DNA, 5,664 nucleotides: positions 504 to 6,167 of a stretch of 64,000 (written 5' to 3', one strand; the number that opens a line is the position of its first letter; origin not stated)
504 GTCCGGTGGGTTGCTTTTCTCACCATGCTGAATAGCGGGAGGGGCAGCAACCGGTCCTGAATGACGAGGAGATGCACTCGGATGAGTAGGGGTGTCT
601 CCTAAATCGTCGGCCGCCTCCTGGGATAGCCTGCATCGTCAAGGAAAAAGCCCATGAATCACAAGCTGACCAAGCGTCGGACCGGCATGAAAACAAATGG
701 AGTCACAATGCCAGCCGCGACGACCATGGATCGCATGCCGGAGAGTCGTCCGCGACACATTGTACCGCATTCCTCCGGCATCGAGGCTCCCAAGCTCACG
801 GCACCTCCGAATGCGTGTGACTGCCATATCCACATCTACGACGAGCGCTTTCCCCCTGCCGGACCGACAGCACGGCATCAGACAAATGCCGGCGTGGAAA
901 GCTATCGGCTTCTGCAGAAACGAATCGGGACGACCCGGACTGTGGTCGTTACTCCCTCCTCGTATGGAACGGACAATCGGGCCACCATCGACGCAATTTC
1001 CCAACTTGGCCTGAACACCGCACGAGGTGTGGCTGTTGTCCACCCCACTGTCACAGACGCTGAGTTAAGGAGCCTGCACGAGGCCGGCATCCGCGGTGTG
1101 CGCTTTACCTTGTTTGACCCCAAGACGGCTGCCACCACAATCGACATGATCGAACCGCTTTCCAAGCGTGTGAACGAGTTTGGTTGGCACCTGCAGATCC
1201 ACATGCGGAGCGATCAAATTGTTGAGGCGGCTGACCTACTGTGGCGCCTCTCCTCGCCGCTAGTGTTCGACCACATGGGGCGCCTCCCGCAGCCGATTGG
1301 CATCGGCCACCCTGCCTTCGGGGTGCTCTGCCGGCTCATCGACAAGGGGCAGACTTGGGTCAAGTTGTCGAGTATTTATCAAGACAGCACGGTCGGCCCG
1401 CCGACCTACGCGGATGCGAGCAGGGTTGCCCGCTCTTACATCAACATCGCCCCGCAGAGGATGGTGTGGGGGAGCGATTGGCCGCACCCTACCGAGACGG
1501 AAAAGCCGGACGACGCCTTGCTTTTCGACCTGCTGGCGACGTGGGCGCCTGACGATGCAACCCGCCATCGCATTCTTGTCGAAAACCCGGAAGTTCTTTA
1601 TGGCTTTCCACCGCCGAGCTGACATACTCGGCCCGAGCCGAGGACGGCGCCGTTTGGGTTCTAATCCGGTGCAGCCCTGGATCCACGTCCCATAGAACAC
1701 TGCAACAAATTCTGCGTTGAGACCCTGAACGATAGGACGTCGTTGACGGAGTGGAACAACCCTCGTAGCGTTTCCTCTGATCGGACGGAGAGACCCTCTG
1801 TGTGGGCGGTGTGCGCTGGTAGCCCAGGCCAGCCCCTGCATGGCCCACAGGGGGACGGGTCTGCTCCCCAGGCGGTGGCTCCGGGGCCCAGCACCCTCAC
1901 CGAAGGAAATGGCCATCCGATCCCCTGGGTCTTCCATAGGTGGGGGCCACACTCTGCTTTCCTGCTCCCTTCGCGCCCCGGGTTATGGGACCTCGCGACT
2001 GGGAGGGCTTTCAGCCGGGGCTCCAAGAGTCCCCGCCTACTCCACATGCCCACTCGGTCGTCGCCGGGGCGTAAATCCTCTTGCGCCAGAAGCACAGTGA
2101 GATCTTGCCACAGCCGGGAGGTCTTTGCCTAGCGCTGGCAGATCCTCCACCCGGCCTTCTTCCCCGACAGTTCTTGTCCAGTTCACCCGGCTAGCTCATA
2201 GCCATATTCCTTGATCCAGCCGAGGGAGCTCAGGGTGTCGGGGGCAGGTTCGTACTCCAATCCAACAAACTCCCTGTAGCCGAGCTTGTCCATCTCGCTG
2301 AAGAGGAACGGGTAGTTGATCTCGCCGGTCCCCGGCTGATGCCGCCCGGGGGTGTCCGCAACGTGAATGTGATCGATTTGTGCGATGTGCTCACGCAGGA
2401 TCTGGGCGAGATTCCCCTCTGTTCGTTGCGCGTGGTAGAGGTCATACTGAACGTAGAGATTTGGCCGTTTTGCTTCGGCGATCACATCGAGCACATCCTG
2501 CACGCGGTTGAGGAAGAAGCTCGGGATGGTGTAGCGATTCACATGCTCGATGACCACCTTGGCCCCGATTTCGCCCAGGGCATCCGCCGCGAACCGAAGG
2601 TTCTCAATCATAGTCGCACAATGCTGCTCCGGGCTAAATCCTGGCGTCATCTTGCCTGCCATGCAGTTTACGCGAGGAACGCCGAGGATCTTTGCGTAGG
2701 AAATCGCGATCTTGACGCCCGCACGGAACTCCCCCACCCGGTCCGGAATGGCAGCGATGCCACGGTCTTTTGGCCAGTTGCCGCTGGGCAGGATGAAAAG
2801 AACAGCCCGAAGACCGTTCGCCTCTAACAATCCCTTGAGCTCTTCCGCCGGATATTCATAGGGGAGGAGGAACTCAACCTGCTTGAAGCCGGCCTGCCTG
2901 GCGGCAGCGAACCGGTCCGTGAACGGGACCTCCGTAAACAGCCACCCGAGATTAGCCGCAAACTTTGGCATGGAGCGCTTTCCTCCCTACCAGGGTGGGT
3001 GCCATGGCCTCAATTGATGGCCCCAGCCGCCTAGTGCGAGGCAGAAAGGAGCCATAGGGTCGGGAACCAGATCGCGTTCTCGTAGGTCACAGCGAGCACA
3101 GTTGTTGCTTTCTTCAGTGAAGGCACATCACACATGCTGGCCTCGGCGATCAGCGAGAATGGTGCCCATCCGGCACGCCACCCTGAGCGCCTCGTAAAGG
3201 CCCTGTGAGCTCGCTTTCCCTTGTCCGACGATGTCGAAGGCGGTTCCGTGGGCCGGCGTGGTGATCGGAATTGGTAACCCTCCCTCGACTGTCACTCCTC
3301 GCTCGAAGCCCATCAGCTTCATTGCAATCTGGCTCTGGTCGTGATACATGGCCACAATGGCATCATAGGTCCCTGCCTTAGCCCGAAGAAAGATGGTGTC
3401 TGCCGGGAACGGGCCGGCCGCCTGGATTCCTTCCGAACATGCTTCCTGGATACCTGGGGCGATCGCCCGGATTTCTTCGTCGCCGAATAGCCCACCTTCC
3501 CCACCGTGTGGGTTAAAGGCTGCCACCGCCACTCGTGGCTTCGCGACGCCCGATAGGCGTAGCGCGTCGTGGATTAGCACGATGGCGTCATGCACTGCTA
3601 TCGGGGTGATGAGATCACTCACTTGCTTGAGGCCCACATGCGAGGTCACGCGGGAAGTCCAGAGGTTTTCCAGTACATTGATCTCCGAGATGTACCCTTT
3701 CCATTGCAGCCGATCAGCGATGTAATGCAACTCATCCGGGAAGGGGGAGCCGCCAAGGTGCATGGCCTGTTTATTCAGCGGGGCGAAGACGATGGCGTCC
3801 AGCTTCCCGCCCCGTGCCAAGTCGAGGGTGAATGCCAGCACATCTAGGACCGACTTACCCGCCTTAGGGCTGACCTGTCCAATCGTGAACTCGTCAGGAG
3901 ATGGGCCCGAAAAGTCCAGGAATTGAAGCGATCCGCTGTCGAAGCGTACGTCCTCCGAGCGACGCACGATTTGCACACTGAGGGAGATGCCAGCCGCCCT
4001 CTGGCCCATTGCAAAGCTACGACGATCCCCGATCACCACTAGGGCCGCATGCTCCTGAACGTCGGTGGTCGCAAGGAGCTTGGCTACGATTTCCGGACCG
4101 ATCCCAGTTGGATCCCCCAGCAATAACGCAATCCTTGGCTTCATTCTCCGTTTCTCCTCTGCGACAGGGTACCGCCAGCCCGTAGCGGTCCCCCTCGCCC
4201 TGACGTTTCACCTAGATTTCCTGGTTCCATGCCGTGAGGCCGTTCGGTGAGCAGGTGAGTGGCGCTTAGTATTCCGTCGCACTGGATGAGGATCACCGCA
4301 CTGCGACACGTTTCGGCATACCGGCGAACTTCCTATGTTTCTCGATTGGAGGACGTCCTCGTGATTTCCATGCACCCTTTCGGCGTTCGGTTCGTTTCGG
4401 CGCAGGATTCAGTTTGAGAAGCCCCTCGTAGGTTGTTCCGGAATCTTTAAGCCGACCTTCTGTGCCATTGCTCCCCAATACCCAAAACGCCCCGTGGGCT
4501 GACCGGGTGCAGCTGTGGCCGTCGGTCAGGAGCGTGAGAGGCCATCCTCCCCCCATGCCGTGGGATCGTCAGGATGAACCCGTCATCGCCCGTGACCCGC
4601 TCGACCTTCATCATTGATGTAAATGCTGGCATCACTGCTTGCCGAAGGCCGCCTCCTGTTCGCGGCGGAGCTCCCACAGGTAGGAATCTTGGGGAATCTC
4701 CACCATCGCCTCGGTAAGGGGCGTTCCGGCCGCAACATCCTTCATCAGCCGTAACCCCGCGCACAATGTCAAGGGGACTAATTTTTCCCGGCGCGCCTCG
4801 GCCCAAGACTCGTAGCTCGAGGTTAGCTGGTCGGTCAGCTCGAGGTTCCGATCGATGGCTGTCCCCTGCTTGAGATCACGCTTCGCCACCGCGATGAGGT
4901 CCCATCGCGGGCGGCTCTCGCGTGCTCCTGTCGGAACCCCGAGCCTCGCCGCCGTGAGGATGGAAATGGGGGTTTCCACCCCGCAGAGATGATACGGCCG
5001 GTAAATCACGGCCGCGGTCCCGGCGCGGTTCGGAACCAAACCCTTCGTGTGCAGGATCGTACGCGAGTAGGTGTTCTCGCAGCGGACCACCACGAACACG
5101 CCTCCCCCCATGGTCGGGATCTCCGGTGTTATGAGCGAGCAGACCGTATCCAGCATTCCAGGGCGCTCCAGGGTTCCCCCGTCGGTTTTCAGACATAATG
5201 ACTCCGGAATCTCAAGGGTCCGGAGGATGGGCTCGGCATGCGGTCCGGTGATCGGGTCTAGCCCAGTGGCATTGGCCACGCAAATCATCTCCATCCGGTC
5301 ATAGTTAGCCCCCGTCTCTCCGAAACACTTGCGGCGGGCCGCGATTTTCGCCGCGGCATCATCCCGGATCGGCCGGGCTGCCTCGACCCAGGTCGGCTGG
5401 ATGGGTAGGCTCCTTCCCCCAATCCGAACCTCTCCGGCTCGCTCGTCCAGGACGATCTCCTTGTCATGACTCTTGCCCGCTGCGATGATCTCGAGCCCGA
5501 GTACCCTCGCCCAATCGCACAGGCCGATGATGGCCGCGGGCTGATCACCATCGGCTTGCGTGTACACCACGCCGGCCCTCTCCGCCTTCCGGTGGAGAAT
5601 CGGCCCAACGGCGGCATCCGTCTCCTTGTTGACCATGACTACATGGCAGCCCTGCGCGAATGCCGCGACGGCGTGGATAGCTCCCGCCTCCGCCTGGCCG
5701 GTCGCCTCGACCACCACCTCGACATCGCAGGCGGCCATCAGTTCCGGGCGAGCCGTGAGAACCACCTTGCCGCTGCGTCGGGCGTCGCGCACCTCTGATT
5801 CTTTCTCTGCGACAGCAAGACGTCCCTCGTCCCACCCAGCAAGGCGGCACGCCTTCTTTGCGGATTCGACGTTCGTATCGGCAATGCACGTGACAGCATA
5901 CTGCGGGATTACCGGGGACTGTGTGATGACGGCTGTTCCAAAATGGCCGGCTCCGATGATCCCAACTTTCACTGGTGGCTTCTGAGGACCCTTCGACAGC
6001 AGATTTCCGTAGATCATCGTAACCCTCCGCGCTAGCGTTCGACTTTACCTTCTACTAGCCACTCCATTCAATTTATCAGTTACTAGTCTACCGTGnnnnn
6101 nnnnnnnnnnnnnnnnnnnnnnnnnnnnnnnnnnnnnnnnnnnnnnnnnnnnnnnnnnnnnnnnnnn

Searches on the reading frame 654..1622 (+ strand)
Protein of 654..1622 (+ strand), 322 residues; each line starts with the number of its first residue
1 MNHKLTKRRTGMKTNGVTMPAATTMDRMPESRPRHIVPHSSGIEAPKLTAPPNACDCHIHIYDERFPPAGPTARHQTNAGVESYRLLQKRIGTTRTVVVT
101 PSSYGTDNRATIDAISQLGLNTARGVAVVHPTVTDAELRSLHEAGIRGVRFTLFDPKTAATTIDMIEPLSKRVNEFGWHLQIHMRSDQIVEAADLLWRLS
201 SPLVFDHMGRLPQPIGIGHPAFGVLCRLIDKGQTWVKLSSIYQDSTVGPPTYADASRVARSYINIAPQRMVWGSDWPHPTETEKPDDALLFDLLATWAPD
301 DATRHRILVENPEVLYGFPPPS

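Call 58: search_protein_families(library=pfam, proteins=[window:654-1622:+], max_evalue=0.001)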
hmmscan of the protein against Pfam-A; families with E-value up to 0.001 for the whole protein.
window:654-1622:+ (322 aa): 1 family
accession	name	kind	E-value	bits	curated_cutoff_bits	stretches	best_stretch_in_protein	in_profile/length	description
PF04909.20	Amidohydro_2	-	1.7e-49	169.6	26.4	1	55-318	1-289/289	Amidohydrolase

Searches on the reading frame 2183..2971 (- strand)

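Call 58: search_protein_families(library=pfam, proteins=[window:2183-2971:-], max_evalue=0.001)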
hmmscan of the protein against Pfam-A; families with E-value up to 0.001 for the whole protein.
window:2183-2971:- (262 aa): 1 family
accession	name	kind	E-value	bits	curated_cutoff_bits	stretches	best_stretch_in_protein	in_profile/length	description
PF01261.30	AP_endonuc_2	-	8.7e-43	147.2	31.1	1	21-255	1-248/249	Xylose isomerase-like TIM barrel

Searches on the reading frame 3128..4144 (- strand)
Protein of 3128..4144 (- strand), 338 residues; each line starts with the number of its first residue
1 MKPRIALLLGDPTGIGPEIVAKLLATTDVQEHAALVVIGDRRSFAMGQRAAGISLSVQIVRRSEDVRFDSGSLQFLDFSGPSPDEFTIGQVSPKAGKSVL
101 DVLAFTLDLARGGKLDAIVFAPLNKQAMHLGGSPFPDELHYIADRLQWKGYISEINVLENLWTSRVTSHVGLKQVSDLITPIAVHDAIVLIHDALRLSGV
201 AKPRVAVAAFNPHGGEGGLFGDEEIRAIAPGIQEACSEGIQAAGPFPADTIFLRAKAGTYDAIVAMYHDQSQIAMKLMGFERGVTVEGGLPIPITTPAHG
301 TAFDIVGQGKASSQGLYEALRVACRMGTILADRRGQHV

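Call 10: search_protein_families(library=pfam, proteins=[window:3128-4144:-], max_evalue=0.01)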
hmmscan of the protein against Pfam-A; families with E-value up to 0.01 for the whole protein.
window:3128-4144:- (338 aa): 1 family
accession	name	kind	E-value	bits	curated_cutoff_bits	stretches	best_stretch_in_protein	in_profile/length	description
PF04166.17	PdxA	-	9.1e-87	291.5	27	1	33-323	3-286/286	Pyridoxal phosphate biosynthetic protein PdxA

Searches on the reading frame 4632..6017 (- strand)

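Call 10: search_protein_families(library=pfam, proteins=[window:4632-6017:-], max_evalue=0.01)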
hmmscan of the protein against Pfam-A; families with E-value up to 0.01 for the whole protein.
window:4632-6017:- (461 aa): 4 families
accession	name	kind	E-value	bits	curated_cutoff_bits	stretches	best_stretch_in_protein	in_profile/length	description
PF21135.2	DRL_cat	-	4e-26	92.4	27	1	157-349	1-164/164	Oxidoreductase DRL, catalytic domain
PF03447.22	NAD_binding_3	-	6.3e-07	30.5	24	1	69-150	27-111/116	Homoserine dehydrogenase, NAD binding domain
PF01408.29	GFO_IDH_MocA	-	0.00018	22.6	24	1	16-128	1-91/120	Oxidoreductase family, NAD-binding Rossmann fold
PF08666.17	SAF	-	0.00085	20.3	21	1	376-440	4-63/63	SAF domain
